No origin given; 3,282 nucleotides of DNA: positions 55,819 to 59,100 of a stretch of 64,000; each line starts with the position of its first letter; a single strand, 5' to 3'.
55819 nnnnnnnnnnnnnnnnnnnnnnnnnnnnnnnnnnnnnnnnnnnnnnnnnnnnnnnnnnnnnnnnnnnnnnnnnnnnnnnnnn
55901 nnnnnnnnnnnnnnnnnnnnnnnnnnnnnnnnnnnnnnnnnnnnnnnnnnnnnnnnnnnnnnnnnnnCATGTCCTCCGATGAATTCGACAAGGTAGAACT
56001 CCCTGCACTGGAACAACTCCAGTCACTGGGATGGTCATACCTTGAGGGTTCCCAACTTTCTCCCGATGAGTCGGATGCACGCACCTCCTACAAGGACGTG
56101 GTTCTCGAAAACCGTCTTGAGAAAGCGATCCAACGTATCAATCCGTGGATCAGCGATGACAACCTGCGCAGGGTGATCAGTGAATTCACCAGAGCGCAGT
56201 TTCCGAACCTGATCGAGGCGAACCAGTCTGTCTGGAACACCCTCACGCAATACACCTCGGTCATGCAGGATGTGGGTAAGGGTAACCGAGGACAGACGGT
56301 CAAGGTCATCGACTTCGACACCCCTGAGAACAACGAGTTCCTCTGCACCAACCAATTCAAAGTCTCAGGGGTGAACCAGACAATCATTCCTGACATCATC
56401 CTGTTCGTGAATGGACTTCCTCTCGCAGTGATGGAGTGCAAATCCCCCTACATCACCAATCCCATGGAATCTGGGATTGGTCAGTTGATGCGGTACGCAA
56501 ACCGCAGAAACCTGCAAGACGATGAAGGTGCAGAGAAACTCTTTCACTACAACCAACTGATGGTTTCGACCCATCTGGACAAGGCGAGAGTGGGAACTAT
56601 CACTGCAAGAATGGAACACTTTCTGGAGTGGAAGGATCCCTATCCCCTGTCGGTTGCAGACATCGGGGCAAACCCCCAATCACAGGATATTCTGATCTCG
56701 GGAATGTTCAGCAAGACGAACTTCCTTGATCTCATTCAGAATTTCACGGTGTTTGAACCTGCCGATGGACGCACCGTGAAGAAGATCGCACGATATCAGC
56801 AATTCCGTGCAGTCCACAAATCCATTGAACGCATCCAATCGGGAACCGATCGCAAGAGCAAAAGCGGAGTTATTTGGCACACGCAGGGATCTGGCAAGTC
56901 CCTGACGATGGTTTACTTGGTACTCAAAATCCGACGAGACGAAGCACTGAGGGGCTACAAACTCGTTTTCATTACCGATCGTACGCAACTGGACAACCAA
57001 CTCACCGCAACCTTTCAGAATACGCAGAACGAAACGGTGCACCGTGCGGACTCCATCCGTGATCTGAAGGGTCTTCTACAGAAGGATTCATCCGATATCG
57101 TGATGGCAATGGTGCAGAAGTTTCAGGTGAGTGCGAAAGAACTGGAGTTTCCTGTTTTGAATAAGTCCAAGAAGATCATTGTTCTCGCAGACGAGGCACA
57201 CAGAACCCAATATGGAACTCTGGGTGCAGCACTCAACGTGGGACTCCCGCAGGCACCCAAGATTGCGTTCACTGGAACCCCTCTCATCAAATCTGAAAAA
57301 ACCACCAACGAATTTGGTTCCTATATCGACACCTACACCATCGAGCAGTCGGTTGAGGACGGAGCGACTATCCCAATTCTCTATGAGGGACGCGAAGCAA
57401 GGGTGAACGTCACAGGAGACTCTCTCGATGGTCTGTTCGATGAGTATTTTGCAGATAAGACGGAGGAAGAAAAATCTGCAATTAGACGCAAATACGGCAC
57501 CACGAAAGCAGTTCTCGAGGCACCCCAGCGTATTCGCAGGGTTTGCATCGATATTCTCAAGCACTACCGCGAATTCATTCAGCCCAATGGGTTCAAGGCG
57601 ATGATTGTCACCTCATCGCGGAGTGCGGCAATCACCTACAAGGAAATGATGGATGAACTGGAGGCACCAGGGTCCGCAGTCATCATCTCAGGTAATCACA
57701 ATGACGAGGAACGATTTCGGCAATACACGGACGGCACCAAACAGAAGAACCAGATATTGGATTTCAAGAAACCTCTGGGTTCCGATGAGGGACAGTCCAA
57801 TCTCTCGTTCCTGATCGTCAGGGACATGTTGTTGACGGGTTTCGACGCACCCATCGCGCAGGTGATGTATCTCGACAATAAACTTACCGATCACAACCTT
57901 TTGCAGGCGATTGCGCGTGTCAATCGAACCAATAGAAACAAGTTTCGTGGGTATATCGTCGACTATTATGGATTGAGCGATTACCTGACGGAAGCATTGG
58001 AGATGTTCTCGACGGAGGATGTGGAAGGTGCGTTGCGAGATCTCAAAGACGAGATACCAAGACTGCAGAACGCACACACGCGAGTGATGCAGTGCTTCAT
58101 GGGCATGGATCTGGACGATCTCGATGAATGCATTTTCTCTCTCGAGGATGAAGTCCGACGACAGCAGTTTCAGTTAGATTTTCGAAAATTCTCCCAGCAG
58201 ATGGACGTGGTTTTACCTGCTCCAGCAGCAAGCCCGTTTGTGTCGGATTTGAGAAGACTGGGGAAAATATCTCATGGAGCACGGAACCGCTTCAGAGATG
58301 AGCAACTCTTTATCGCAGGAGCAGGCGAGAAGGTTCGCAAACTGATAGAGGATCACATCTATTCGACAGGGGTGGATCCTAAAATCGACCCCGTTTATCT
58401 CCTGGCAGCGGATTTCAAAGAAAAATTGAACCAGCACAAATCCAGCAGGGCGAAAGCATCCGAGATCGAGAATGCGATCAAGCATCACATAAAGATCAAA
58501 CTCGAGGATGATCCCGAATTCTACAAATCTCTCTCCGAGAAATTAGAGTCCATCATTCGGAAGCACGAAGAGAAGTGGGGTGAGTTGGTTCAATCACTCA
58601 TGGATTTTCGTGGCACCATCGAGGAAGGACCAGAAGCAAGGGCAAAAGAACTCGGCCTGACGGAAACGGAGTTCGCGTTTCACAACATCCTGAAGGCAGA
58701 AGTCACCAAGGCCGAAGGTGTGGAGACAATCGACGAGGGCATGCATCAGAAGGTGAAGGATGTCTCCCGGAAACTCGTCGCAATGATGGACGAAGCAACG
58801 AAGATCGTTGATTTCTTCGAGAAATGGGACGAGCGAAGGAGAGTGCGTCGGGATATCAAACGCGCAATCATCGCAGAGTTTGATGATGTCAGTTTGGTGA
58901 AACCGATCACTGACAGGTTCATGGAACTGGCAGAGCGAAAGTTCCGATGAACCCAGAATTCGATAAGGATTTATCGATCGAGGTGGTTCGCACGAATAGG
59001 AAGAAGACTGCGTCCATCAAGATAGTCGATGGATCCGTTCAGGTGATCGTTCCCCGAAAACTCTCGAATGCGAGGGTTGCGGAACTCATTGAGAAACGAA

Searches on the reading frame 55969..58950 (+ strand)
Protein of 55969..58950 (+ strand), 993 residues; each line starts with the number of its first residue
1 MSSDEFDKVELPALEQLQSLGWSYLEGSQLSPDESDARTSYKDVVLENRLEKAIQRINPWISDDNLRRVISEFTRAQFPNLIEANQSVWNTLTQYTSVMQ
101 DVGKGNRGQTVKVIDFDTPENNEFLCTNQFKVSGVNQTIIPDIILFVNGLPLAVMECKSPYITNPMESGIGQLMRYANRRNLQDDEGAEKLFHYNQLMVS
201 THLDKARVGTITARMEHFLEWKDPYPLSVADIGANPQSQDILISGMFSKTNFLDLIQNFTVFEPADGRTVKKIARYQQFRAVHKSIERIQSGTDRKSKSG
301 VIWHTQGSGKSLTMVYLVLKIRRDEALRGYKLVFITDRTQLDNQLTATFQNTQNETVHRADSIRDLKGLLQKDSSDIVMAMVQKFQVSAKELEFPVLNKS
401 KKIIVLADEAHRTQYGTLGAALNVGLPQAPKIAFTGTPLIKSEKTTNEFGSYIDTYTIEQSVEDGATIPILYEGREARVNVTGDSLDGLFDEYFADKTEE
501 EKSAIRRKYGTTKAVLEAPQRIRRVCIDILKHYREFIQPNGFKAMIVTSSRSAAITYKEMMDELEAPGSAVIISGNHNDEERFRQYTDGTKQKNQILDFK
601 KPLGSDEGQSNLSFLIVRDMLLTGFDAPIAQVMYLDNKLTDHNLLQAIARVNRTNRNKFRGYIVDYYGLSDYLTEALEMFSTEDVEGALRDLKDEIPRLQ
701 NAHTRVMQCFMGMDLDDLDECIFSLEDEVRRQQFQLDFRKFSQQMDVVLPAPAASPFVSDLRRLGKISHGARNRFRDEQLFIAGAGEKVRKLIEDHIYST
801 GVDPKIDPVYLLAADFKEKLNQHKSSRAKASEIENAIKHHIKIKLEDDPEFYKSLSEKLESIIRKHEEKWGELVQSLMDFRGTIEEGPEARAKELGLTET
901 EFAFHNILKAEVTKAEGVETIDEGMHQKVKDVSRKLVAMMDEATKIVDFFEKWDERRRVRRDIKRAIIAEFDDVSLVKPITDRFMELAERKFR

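Call 52: search_protein_families(library=pfam, proteins=[window:55969-58950:+])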
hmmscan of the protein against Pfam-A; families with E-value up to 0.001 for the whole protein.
window:55969-58950:+ (993 aa): 5 families
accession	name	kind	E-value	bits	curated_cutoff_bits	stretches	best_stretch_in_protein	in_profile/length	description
PF18766.7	SWI2_SNF2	-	5.6e-76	255.5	26.7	1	277-502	1-220/221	SWI2/SNF2 ATPase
PF04313.20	HSDR_N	-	5e-43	147.7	25.1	1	5-214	4-195/198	Type I restriction enzyme R protein N terminus (HSDR_N)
PF04851.21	ResIII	-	3.8e-20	72.9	22.5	1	274-438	4-162/164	Type III restriction enzyme, res subunit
PF22679.2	T1R_D3-like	-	8e-19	69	27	1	588-666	78-156/158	Type I restriction enzyme subunit R domain 3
PF11867.13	T1RH-like_C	-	2.7e-13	50.4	26.8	1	729-966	61-301/329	Type I restriction enzyme HindI endonuclease subunit-like, C-terminal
